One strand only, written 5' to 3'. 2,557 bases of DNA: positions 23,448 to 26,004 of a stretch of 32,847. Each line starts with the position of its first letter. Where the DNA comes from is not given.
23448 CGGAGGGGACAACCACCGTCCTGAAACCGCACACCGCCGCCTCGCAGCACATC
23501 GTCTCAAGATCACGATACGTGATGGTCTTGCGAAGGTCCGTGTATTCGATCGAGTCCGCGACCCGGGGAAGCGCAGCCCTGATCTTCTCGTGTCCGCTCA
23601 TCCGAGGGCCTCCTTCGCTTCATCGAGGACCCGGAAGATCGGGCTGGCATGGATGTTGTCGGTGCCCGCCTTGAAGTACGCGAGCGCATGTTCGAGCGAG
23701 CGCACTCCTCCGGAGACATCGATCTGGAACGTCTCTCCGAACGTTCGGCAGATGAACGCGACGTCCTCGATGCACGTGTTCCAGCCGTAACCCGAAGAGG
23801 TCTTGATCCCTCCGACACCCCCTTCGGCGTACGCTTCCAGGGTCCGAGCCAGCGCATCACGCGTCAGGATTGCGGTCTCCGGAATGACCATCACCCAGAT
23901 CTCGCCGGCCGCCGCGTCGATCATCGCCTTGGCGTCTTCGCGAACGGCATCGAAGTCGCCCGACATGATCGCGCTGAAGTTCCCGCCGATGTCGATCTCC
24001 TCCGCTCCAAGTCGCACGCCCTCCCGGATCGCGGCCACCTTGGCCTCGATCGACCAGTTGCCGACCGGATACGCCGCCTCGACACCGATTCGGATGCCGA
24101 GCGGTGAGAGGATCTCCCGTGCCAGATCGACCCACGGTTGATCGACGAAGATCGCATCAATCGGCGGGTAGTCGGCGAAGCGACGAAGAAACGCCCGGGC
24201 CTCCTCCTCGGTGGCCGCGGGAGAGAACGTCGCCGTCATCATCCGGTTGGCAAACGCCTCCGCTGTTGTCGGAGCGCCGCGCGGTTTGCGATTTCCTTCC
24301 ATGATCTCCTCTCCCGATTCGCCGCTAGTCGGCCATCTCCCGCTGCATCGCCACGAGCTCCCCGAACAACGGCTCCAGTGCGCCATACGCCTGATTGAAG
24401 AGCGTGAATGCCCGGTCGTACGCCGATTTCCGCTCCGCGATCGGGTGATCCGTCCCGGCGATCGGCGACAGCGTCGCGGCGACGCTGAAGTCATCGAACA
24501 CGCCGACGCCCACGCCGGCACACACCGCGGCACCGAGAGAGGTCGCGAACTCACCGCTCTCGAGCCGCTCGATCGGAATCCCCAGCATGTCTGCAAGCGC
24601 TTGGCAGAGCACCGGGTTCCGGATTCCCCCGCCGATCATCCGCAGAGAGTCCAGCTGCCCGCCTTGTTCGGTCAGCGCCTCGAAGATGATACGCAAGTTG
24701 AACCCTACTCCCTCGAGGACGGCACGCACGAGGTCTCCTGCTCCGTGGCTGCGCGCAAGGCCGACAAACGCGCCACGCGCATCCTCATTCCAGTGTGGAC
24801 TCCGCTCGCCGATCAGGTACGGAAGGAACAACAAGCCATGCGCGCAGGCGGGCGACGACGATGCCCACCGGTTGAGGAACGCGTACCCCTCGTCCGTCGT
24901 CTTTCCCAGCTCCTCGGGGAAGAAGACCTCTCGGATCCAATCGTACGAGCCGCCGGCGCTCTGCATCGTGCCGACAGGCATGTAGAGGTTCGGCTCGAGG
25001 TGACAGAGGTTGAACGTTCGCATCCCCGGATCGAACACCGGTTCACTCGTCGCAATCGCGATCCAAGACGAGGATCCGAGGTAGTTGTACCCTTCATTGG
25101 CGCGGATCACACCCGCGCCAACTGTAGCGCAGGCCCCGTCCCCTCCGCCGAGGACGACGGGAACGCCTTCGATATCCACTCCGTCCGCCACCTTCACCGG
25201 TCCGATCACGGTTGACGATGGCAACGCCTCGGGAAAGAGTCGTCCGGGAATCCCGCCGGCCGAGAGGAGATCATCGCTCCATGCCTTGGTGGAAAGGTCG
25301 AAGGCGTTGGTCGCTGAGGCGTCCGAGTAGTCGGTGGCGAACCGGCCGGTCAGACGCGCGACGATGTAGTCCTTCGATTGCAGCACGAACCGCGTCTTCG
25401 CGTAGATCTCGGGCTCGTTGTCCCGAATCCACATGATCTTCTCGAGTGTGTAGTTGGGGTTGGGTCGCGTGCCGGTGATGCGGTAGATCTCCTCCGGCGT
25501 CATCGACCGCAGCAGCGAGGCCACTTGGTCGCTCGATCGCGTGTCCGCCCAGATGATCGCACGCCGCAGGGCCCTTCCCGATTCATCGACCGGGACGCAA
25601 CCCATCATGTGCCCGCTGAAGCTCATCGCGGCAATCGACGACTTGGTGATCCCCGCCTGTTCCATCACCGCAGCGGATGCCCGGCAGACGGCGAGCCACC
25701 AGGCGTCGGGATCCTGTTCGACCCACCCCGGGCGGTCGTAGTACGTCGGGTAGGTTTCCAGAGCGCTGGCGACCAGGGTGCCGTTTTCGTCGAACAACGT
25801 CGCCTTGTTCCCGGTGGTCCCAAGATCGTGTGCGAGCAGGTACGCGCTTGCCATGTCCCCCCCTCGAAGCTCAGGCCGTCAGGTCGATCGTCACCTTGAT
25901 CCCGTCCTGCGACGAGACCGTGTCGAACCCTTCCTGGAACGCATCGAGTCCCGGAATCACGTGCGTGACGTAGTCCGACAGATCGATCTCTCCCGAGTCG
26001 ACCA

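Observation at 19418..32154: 14-gene minus-strand operon with an unfamiliar enzyme combination: candidate undescribed sugar/polyol catabolic pathway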

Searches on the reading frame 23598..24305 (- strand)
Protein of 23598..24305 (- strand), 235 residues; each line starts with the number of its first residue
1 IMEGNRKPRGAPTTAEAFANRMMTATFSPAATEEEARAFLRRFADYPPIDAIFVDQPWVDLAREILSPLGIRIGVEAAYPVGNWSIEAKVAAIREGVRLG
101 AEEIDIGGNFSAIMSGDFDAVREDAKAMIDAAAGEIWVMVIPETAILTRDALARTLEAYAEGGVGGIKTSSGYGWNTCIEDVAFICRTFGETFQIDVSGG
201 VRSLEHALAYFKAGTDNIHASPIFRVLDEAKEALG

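Call 6: search_protein_families(library=ncbifam, max_evalue=0.01, proteins=[window:23598-24305:-])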
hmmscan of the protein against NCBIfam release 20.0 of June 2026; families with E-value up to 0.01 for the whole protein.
window:23598-24305:- (235 aa): 1 family
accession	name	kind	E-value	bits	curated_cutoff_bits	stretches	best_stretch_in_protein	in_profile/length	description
TIGR00126.1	deoC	equivalog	5.8e-33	114.1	117.3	1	22-221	6-204/211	deoxyribose-phosphate aldolase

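Call 7: search_protein_families(library=pfam, max_evalue=5, proteins=[window:23598-24305:-])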
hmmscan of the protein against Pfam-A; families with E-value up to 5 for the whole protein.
window:23598-24305:- (235 aa): 2 families
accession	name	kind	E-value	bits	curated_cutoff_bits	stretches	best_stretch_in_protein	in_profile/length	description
PF13551.12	HTH_29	-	0.078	13.5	28.1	1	131-172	7-51/64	Winged helix-turn helix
PF01791.15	DeoC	-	0.095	12.7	23.8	1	48-204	34-208/229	DeoC/LacD family aldolase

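Call 17: search_solved_structures(query=window:23598-24305:-, max_evalue=0.001)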
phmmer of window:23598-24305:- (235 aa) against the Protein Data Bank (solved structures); distinct sequences matched with E-value up to 0.001: 37.
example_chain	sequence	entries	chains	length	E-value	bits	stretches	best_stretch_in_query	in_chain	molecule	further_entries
5dbu_A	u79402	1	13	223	7.7e-27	97.7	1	27-228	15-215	Deoxyribose-phosphate aldolase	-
5dbt_A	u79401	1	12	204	2.4e-25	92.8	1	27-215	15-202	Deoxyribose-phosphate aldolase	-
8qps_A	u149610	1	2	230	3.7e-25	92.2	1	26-221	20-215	Deoxyribose-phosphate aldolase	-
3ngj_A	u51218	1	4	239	2e-22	83.3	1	27-227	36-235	Deoxyribose-phosphate aldolase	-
6d33_A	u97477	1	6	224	1.5e-20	77.2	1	26-225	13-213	Deoxyribose-phosphate aldolase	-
6msw_A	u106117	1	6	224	4e-20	75.7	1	26-225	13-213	Deoxyribose-phosphate aldolase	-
5h91_A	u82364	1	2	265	5e-19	72.2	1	25-227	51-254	Deoxyribose-phosphate aldolase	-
4xbs_A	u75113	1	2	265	7.3e-19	71.6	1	50-227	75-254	Deoxyribose-phosphate aldolase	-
1mzh_A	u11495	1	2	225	1.7e-18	70.4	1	25-228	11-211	Deoxyribose-phosphate aldolase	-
4xbk_A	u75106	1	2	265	2.7e-18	69.7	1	50-227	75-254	Deoxyribose-phosphate aldolase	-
1j2w_A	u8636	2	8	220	1.9e-15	60.5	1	29-221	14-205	Aldolase protein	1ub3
3ndo_A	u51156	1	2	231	2.4e-15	60.1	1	26-228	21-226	Deoxyribose-phosphate aldolase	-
3r12_A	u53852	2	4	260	8.5e-15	58.3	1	28-232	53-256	Deoxyribose-phosphate aldolase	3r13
3ng3_A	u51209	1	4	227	1.9e-14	57.2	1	23-228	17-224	Deoxyribose-phosphate aldolase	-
3oa3_A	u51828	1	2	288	5.9e-12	49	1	59-230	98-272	aldolase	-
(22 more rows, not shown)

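Call 27: find_homologous_proteins(query=window:23598-24305:-, max_evalue=0.00001)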
Query window:23598-24305:- (235 aa): 70 proteins with E <= 0.00001 among 2656 candidates.
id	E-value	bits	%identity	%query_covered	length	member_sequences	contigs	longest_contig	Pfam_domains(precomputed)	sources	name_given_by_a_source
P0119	7.0e-149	512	100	100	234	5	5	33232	-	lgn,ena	-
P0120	2.2e-130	451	89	98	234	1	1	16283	-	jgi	jgi:deoxyribose-phosphate aldolase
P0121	5.1e-130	450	89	98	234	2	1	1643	-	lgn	-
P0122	9.7e-130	449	86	100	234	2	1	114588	-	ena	-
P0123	2.4e-129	448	87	98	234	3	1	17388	-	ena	-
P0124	8.1e-129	446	85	99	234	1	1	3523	-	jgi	jgi:deoxyribose-phosphate aldolase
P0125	3.9e-128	444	85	99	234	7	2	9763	-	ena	-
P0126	5.7e-128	443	86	99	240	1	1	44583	-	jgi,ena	-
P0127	1.7e-127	442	85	99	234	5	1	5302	-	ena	-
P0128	1.9e-126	438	85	99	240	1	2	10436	-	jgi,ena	-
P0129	5.3e-123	427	83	98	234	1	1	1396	-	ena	-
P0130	6.7e-121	420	81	98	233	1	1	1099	-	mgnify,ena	mgnify:CR=1 FL=1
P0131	1.2e-119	416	81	98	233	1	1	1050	-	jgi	-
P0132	4.4e-119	414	80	98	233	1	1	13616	-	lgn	-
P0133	7.1e-115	401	77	98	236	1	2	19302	-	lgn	-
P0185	1.4e-65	239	54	92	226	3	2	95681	-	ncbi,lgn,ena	-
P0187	6.5e-56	208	47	93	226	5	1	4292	-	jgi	-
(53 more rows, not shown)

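Call 29: find_encoding_contigs(protein=P0185, flank=10000, max_places=2)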
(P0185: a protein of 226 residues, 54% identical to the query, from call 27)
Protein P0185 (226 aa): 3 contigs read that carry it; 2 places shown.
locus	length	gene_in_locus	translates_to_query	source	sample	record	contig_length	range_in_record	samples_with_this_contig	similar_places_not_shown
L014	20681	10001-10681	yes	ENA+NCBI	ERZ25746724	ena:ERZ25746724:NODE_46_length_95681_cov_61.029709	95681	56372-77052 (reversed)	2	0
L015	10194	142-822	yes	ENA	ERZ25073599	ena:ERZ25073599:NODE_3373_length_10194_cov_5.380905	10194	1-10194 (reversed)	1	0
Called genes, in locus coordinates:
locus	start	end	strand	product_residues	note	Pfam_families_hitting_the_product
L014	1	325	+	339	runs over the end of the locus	PF02653:BPD_transp_2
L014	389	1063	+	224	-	PF01791:DeoC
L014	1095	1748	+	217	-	-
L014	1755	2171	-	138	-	PF01791:DeoC, PF01180:DHO_dh (weak), PF04131:NanE (weak)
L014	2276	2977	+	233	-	-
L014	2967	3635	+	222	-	-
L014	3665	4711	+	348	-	PF02653:BPD_transp_2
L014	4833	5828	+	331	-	PF13407:Peripla_BP_4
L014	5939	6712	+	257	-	PF02633:Creatininase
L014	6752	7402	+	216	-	PF00923:TAL_FSA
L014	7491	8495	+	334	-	PF00294:PfkB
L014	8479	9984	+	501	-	PF00005:ABC_tran, PF13304:AAA_21 (faint), PF00005:ABC_tran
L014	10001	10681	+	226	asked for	-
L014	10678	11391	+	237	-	PF01791:DeoC (weak)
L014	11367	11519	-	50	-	-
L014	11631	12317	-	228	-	PF01791:DeoC, PF04131:NanE (weak), PF01180:DHO_dh (weak)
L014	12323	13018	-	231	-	-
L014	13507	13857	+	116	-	PF02627:CMD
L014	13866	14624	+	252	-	PF04199:Cyclase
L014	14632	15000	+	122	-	PF00903:Glyoxalase, PF13669:Glyoxalase_4, PF18029:Glyoxalase_6 (weak)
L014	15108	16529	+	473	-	PF09861:Lar_N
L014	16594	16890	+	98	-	-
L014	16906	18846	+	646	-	PF02730:AFOR_N, PF01314:AFOR_C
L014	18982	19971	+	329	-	PF00532:Peripla_BP_1 (weak), PF13407:Peripla_BP_4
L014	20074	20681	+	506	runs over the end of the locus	PF00005:ABC_tran, PF13304:AAA_21 (faint), PF00005:ABC_tran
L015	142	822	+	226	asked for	-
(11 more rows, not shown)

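Call 30: find_encoding_contigs(protein=P0187, flank=10000, max_places=1)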
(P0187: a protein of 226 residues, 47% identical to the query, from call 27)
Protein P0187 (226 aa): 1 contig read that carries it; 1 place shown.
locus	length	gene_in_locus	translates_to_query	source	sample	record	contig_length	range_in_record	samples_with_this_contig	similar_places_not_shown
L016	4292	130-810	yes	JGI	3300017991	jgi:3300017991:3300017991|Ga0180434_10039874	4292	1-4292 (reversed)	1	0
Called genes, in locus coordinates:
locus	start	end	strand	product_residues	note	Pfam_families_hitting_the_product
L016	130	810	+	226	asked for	-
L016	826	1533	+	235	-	-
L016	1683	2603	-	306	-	PF00392:GntR, PF13545:HTH_Crp_2 (faint), PF12802:MarR_2 (faint), PF07702:UTRA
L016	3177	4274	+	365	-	PF07508:Recombinase, PF13408:Zn_ribbon_recom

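Call 77: search_protein_families(library=pfam, max_evalue=1, proteins=[L014:5939-6712:+, L014:7491-8495:+])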
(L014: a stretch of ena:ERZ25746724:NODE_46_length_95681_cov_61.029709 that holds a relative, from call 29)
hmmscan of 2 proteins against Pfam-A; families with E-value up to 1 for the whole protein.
L014:5939-6712:+ (257 aa): 1 family
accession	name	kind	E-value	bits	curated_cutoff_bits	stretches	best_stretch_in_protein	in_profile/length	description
PF02633.19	Creatininase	-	9e-63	212.3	31.3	1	6-243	3-237/238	Creatinine amidohydrolase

L014:7491-8495:+ (334 aa): 2 families
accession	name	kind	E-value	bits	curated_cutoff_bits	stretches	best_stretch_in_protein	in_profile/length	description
PF00294.29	PfkB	-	3.7e-45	155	25.8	1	15-305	3-293/302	pfkB family carbohydrate kinase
PF25270.1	Khk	-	0.12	12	35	1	263-297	308-342/365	Prokaryotic ketohexokinase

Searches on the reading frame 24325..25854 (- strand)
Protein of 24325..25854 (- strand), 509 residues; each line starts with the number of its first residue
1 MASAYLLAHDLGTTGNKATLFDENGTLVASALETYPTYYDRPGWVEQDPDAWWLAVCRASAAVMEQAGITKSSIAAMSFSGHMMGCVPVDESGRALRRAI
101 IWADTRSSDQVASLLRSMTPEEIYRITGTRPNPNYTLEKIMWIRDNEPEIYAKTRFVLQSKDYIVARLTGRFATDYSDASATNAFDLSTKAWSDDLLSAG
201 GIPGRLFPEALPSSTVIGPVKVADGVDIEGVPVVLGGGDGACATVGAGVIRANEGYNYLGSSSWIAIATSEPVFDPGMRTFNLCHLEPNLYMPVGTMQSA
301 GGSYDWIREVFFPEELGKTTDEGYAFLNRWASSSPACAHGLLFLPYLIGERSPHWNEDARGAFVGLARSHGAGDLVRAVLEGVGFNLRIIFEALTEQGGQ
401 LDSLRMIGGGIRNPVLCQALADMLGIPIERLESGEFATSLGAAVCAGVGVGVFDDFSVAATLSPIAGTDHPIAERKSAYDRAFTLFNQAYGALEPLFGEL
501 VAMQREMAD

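Call 4: search_protein_families(library=pfam, proteins=[window:24325-25854:-])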
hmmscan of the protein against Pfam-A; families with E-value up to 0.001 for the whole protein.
window:24325-25854:- (509 aa): 2 families
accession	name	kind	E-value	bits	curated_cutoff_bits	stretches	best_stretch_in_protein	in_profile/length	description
PF00370.27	FGGY_N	-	1.9e-64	218.1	28.8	1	5-246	1-245/245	FGGY family of carbohydrate kinases, N-terminal domain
PF02782.22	FGGY_C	-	4.3e-39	134.8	27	1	256-448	2-196/198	FGGY family of carbohydrate kinases, C-terminal domain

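Call 6: search_protein_families(library=ncbifam, max_evalue=0.01, proteins=[window:24325-25854:-])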
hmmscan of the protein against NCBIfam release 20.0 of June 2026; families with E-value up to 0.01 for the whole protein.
window:24325-25854:- (509 aa): 12 families
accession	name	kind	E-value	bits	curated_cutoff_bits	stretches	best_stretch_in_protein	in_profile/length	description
TIGR01312.1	XylB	equivalog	6.6e-112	374.5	380.25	1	10-490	4-480/481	xylulokinase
NF011601.0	PRK15027.1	equivalog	4.1e-81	272.8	912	1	8-497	4-483/484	xylulokinase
TIGR01314.1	gntK_FGGY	equivalog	7.3e-78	262.3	648.55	1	5-501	1-501/505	gluconokinase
TIGR01311.1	glycerol_kin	equivalog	4.1e-65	220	590.35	1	5-456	2-456/496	glycerol kinase GlpK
NF000756.0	PRK00047.1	subfamily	4.6e-61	206.6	498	1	2-457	3-459/502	glycerol kinase GlpK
NF008187.0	PRK10939.1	equivalog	6.2e-53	180.2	528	1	3-492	3-502/521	autoinducer-2 kinase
TIGR02628.1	fuculo_kin_coli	equivalog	6.6e-38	130.8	470.9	1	7-459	4-451/465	L-fuculokinase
NF003154.0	PRK04123.1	equivalog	2.6e-32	112.3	428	1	3-490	3-534/554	ribulokinase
TIGR01315.1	5C_CHO_kinase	subfamily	2.3e-30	105.8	408.7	2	9-199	5-204/541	FGGY family pentulose kinase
NF007925.0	PRK10640.1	equivalog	5.5e-25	87.7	639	1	64-274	67-272/489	rhamnulokinase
TIGR02627.1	rhamnulo_kin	equivalog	7.6e-25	87.4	527.95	1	65-274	62-266/454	rhamnulokinase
TIGR01234.1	L-ribulokinase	equivalog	8.2e-25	87.5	583.25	1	107-488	130-525/536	ribulokinase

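Call 25: search_solved_structures(query=window:24325-25854:-, max_evalue=1e-40)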
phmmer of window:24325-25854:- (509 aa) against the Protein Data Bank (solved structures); distinct sequences matched with E-value up to 1e-40: 27.
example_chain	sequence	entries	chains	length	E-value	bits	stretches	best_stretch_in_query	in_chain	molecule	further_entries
2itm_A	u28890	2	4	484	3.5e-76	260.1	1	8-497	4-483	Xylulose kinase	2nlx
5vm1_A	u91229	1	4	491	2.5e-65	224.3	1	7-495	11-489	Xylulokinase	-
3gbt_A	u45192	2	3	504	2.8e-61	210.9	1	2-500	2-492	Gluconate kinase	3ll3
3ifr_A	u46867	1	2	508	1e-52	182.6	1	6-498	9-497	Carbohydrate kinase, FGGY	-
6k78_B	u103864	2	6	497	4.6e-51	177.2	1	5-462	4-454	Glycerol kinase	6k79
6k78_A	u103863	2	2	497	6.3e-51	176.8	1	5-462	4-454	Glycerol kinase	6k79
2dpn_A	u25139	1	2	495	7.7e-51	176.5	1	4-460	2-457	Glycerol kinase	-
2zf5_O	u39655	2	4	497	1.5e-50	175.5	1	5-462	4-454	Glycerol kinase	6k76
3ezw_A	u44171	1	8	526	2.2e-50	174.9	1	4-456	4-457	Glycerol kinase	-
3hz6_A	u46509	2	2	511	3.9e-50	174.2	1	4-450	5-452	Xylulokinase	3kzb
1bu6_O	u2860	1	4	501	6.3e-50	173.5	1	4-456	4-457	PROTEIN (GLYCEROL KINASE)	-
1bo5_O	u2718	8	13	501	6.3e-50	173.5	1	4-456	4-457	PROTEIN (GLYCEROL KINASE) | GLYCEROL KINASE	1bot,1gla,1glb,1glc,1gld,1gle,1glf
1bwf_Y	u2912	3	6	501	1.3e-49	172.5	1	4-456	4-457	GLYCEROL KINASE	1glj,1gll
3g25_A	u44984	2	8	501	1.5e-47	165.6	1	4-455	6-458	Glycerol kinase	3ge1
2d4w_A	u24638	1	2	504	5.4e-47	163.8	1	5-453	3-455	glycerol kinase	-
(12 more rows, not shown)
